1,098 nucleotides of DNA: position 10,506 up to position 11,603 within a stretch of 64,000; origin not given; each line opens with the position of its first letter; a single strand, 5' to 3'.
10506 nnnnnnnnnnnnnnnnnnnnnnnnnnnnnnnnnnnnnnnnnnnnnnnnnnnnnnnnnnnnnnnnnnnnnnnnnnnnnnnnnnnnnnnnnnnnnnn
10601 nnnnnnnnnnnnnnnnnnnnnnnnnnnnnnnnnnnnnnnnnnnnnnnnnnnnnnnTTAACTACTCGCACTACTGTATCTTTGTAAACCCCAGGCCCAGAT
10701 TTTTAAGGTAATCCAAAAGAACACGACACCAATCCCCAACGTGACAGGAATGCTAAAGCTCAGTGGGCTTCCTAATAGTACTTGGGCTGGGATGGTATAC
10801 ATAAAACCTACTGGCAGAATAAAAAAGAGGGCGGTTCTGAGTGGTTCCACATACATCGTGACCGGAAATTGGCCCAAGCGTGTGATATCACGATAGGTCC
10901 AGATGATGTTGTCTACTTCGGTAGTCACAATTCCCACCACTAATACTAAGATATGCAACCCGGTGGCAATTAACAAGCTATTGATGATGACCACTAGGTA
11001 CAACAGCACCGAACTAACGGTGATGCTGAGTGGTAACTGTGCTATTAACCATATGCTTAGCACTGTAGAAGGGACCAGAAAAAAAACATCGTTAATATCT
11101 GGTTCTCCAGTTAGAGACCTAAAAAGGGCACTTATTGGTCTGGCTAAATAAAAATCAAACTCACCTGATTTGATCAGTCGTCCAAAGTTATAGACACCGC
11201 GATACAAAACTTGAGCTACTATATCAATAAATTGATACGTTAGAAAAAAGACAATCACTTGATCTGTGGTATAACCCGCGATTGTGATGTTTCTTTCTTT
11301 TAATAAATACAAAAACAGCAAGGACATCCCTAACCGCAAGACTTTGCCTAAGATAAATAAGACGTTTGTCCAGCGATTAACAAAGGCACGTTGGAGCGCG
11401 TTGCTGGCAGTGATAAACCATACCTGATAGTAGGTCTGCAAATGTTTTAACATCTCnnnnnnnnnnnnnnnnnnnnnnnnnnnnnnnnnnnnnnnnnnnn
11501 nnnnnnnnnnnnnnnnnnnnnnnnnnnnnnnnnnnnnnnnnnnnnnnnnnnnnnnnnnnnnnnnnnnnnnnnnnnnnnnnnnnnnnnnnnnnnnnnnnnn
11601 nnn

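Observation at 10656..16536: Three tandem pairs of paralogous ABC-2-type permeases sharing a single ATPase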

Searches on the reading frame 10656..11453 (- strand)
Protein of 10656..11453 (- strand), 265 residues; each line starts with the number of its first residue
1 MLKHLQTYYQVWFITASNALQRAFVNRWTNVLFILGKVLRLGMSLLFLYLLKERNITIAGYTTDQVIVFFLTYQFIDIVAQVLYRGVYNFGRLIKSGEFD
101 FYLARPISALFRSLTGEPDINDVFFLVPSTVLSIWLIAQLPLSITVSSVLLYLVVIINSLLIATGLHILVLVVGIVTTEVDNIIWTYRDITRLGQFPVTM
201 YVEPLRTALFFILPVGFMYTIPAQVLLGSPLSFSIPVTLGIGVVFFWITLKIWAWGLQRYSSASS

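Call 3: search_protein_families(library=pfam, proteins=[window:10656-11453:-], max_evalue=0.01)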
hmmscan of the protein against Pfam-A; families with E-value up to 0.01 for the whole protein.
window:10656-11453:- (265 aa): 1 family
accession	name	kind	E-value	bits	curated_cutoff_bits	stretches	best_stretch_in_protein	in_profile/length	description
PF06182.17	ABC2_membrane_6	-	3.4e-37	128.9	22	1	41-264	4-229/229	ABC-2 family transporter protein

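Call 4: search_protein_families(library=ncbifam, proteins=[window:10656-11453:-], max_evalue=0.01)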
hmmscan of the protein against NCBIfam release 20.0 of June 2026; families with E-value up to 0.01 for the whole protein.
window:10656-11453:- (265 aa): 0 families

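Call 29: find_homologous_proteins(query=window:10656-11453:-, max_evalue=0.00001)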
Query window:10656-11453:- (265 aa): 241 proteins with E <= 0.00001 among 2217 candidates; the best 120 are listed.
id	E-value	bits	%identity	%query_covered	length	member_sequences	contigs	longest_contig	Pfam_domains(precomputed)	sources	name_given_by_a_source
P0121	1.1e-163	561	100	100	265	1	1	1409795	PF06182.18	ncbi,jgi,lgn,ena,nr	ncbi:MAG TPA: ABC-2 family transporter protein [Vitreimonas sp.]|nr:ABC-2 family transporter protein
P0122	1.2e-109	384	67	100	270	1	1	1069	PF06182.18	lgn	-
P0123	4.6e-108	379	63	100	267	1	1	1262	PF06182.18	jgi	jgi:ABC-2 type transport system permease protein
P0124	1.1e-107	378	67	98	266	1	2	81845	PF06182.18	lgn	-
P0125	1.7e-106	374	62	100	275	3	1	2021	PF06182.18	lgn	-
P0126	3.1e-106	373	64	100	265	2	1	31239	PF06182.18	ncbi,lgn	-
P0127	1.2e-105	371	61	100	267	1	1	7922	PF06182.18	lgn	-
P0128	3.5e-104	366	60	99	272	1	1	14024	PF06182.18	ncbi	-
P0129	2.0e-103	364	62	100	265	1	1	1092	PF06182.18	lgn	-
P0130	4.1e-100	353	62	100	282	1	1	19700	PF06182.18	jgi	jgi:ABC-2 type transport system permease protein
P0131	1.3e-99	351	58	100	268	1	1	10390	PF06182.18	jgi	jgi:ABC-2 type transport system permease protein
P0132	2.4e-99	350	61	98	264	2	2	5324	PF06182.18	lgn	-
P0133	3.6e-99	350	61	100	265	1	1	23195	PF06182.18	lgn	-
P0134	1.5e-98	348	62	99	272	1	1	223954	PF06182.18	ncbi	-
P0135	3.5e-98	346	58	100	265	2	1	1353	PF06182.18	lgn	-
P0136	5.7e-98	346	58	100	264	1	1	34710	PF06182.18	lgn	-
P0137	2.1e-97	344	60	100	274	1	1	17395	PF06182.18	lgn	-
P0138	3.8e-97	343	60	99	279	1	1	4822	PF06182.18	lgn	-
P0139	1.1e-96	342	58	99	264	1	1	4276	PF06182.18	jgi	jgi:ABC-2 type transport system permease protein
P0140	1.1e-96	342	60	100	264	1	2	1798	PF06182.18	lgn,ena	-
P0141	1.4e-96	341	57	100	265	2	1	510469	PF06182.18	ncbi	ncbi:MAG: ABC-2 family transporter protein [Patescibacteria group bacterium]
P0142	2.6e-96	340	61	100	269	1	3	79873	PF06182.18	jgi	jgi:ABC-2 type transport system permease protein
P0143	3.0e-96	340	58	100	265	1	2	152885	PF06182.18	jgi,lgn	-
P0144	9.7e-96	338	57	100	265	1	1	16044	PF06182.18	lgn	-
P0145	1.2e-95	338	58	100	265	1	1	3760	PF06182.18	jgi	jgi:ABC-2 type transport system permease protein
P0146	3.0e-95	337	58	100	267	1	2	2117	PF06182.18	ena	-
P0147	3.8e-95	336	58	100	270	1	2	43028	PF06182.18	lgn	-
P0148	4.5e-95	336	61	99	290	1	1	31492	PF06182.18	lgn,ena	-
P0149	6.3e-95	336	60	100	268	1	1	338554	PF06182.18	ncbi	-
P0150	9.0e-95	335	56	100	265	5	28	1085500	PF06182.18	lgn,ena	-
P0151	2.6e-94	334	57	100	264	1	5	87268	PF06182.18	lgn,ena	-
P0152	6.2e-94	333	57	100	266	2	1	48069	PF06182.18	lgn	-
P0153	8.6e-94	332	58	100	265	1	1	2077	PF06182.18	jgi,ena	-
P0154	1.0e-93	332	57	100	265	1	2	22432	PF06182.18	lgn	-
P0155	1.2e-93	332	57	100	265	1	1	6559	PF06182.18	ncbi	-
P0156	2.6e-93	330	56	99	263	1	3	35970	PF06182.18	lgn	-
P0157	3.3e-93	330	57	100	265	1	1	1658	PF06182.18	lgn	-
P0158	3.5e-93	330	58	100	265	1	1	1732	PF06182.18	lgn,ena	-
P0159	4.1e-93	330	60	95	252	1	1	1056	PF06182.18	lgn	-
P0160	4.7e-93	330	57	100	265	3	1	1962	PF06182.18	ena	-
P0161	1.0e-92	329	56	100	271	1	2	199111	PF06182.18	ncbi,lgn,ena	-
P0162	1.6e-92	328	55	100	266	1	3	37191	PF06182.18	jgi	jgi:ABC-2 type transport system permease protein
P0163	2.0e-92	328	57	99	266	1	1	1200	PF06182.18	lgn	-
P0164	2.0e-92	328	57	98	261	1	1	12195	PF06182.18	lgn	-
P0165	4.5e-92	326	54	100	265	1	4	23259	PF06182.18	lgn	-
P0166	5.4e-92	326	58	98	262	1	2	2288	PF06182.18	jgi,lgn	jgi:ABC-2 type transport system permease protein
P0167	6.7e-92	326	57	100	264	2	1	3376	PF06182.18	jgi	-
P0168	8.0e-92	326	57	98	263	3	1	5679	PF06182.18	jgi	-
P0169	8.1e-92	326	57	98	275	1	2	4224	PF06182.18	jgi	-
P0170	9.8e-92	325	56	100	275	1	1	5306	PF06182.18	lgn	-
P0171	9.9e-92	325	54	99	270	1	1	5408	PF06182.18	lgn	-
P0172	1.4e-91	325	59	100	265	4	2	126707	PF06182.18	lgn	-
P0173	1.6e-91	325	56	100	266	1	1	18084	PF06182.18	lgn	-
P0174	2.3e-91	324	56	99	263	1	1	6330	PF06182.18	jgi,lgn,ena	-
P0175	2.4e-91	324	56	100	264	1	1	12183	PF06182.18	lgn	-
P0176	3.5e-91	324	57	98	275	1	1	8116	PF06182.18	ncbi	-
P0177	3.5e-91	324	56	99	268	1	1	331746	PF06182.18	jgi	jgi:ABC-2 type transport system permease protein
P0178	3.6e-91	323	55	100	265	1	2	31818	PF06182.18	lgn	-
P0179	3.8e-91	323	57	98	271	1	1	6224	PF06182.18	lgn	-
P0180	4.7e-91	323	59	99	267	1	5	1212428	PF06182.18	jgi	jgi:ABC-2 type transport system permease protein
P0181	7.5e-91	322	56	99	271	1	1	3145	PF06182.18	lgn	-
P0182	2.4e-90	321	55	100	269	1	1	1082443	PF06182.18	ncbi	-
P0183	2.7e-90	321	55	100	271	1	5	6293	PF06182.18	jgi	jgi:ABC-2 type transport system permease protein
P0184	2.9e-90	320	54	100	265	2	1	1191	PF06182.18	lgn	-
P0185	3.8e-90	320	54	98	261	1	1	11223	PF06182.18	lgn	-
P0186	3.9e-90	320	67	84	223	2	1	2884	PF06182.18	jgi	jgi:ABC-2 type transport system permease protein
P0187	5.0e-90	320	57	99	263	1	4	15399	PF06182.18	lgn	-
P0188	5.8e-90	320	54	100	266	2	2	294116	PF06182.18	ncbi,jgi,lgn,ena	-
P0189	8.6e-90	319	54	97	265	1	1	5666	PF06182.18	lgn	-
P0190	9.6e-90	319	57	100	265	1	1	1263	PF06182.18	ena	-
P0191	1.3e-89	318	57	98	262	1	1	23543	PF06182.18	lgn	-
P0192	1.9e-89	318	54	100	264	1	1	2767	PF06182.18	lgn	-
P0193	2.3e-89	318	55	100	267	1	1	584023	PF06182.18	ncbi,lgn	-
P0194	2.3e-89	318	57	98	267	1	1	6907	PF06182.18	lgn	-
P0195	4.1e-89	317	56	100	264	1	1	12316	PF06182.18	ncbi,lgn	-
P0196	5.3e-89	316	54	100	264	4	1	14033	PF06182.18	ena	-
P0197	5.9e-89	316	56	100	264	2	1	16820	PF06182.18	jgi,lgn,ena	-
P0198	7.6e-89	316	57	99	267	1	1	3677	PF06182.18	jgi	jgi:ABC-2 type transport system permease protein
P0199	1.8e-88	315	53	100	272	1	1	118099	PF06182.18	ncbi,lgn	-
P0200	2.7e-88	314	56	100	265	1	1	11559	PF06182.18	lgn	-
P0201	4.5e-88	313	56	100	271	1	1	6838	PF06182.18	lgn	-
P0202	8.9e-88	312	53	99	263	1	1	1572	PF06182.18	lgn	-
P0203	9.3e-88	312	55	100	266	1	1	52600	PF06182.18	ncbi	-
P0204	1.1e-87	312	55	99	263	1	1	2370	PF06182.18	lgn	-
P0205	1.6e-87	312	54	100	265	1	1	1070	PF06182.18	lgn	-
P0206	1.7e-87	311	54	100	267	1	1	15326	PF06182.18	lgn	-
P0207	2.1e-87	311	54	100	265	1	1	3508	PF06182.18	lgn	-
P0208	2.9e-87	311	53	100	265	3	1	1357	PF06182.18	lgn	-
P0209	3.0e-87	311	54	99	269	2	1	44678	PF06182.18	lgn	-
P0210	3.3e-87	310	51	98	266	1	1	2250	PF06182.18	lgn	-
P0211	3.5e-87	310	53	98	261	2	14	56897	PF06182.18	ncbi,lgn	-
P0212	4.2e-87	310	53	99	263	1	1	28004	PF06182.18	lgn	-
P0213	4.4e-87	310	54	100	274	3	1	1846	PF06182.18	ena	-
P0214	5.0e-87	310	56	99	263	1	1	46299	PF06182.18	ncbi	-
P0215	5.4e-87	310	54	100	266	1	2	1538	PF06182.18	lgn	-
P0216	9.0e-87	309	56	100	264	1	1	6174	PF06182.18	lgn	-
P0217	1.2e-86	309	55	100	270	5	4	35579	PF06182.18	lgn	-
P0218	1.9e-86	308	54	100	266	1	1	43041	PF06182.18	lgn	-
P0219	2.0e-86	308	51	100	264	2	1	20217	PF06182.18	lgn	-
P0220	2.5e-86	308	53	100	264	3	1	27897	PF06182.18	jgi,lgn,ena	-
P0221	2.9e-86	307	55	99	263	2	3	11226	PF06182.18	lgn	-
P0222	4.6e-86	307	52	100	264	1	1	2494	PF06182.18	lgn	-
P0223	4.7e-86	307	53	100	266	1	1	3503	PF06182.18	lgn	-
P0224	1.6e-85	305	51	98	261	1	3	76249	PF06182.18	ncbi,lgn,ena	-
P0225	1.7e-85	305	53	100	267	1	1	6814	PF06182.18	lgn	-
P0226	2.0e-85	305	54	100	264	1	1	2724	PF06182.18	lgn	-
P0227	2.4e-85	304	54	99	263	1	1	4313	PF06182.18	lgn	-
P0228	2.5e-85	304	51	100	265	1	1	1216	PF06182.18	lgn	-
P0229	3.6e-85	304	51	100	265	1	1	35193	PF06182.18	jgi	jgi:ABC-2 type transport system permease protein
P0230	3.7e-85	304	54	100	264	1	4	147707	PF06182.18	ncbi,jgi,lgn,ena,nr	ncbi:ABC transporter permease [Patescibacteria group bacterium]|nr:ABC transporter permease [Patesci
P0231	5.9e-85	303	53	100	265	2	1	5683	PF06182.18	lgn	-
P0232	7.2e-85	303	54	99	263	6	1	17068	PF06182.18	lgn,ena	-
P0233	1.0e-84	302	52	99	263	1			PF06182.18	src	-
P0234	1.4e-84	302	51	99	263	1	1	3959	PF06182.18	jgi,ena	-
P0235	1.6e-84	302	52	100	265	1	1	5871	PF06182.18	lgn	-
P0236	1.7e-84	302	53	100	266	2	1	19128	PF06182.18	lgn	-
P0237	2.0e-84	301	52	98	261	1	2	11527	PF06182.18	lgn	-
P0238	2.2e-84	301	56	97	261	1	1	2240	PF06182.18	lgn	-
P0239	2.3e-84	301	54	100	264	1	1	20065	PF06182.18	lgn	-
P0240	2.9e-84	301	52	100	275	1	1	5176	PF06182.18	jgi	jgi:ABC-2 type transport system permease protein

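Call 35: predict_structure(alignment_id=A1)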
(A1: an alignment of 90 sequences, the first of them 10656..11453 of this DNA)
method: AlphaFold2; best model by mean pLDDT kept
length: 265 residues; sequences in the alignment: 90
mean_pLDDT: 95.1   pTM: 0.91
mean pLDDT of the five models: 95.1, 94.9, 94.4, 93.8, 93.0
residues with pLDDT >= 90: 248; 70-90: 14; 50-70: 2; < 50: 1
segments of 3 or more residues with pLDDT < 50: none
pLDDT, mean of each block of 10 residues (from residue 1): 89 95 94 96 98 95 98 98 94 91 93 94 96 98 97 98 98 90 92 97 97 98 98 98 99 96 63
secondary structure, 60 per line:
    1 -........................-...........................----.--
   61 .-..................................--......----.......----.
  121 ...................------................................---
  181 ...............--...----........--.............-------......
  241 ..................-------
elements in order: H2-25 H27-53 H63-96 H99-104 H109-115 H120-139 H146-177 H181-195 H205-212 H215-227 H235-258

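Call 37: fold_search(model_id=the predicted structure, library=pdb)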
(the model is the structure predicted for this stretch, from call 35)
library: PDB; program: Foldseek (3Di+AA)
matches with E <= 10: 98; with E <= 0.001: 0
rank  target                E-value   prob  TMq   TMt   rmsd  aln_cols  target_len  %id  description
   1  9qfx_A                1.5e-02  1.00  0.57  0.57   5.8       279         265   12  Nucleotide-free wild type Wzm-Wzt from Mycobacterium abscessus in LMNG (released 2026-03-11)
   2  8iwk_A                1.9e-02  1.00  0.53  0.30   6.5       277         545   13  ABCG25 Wild Type purified with DDM plus CHS in ABA-bound state (released 2024-04-10)
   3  7k2t_D                2.5e-02  1.00  0.53  0.55   5.5       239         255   11  Mg2+/ATP-bound structure of the full-length WzmWzt O antigen ABC transporter in lipid nanodiscs (released 2021-01-13)
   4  8tsi_C                2.6e-02  1.00  0.63  0.65   5.3       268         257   13  S. thermodepolymerans KpsMT-KpsE in complex with ADP:AlF4- (released 2024-04-17)
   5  8k0x_A                3.1e-02  1.00  0.53  0.31   6.4       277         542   14  ABCG25 Wild Type purified with DDM in the ABA-bound state (released 2024-07-17)
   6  9cfl_A                3.3e-02  1.00  0.60  0.59   5.6       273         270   12  Cryo-EM structure of S. aureus TarGH in complex with ATP-gamma-S (released 2025-04-23)
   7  7k2t_B                3.6e-02  1.00  0.47  0.49   6.8       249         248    8  Mg2+/ATP-bound structure of the full-length WzmWzt O antigen ABC transporter in lipid nanodiscs (released 2021-01-13)
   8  8wbx_A                5.3e-02  1.00  0.52  0.34   6.6       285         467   13  Cryo-EM structure of the ABCG25 bound to ABA (released 2023-09-27)
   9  8i3a_A                5.8e-02  1.00  0.55  0.30   6.3       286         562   13  Cryo-EM structure of abscisic acid transporter AtABCG25 in outward conformation (released 2023-09-13)
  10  6oih_D                6.1e-02  1.00  0.57  0.60   5.7       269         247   10  Crystal structure of O-antigen polysaccharide ABC-transporter (released 2019-04-17)
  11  8wd6_B                6.1e-02  1.00  0.49  0.31   6.9       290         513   12  Cryo-EM structure of the ABCG25 (released 2023-09-27)
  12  8i3d_A                7.0e-02  1.00  0.52  0.29   6.6       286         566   12  Cryo-EM structure of abscisic acid transporter AtABCG25 (released 2023-09-13)
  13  8iwj_A                7.3e-02  1.00  0.53  0.30   6.5       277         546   14  ABCG25 Wild Type in Apo-state (released 2024-04-10)
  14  8i3b_A                7.7e-02  0.99  0.53  0.30   7.5       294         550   12  Cryo-EM structure of abscisic acid transporter AtABCG25 in nanodisc (released 2023-09-13)
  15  8dl0_B                9.3e-02  1.00  0.56  0.58   5.0       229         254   10  CryoEM structure of the nucleotide-free and open channel A.aeolicus WzmWzt transporter (released 2022-09-21)
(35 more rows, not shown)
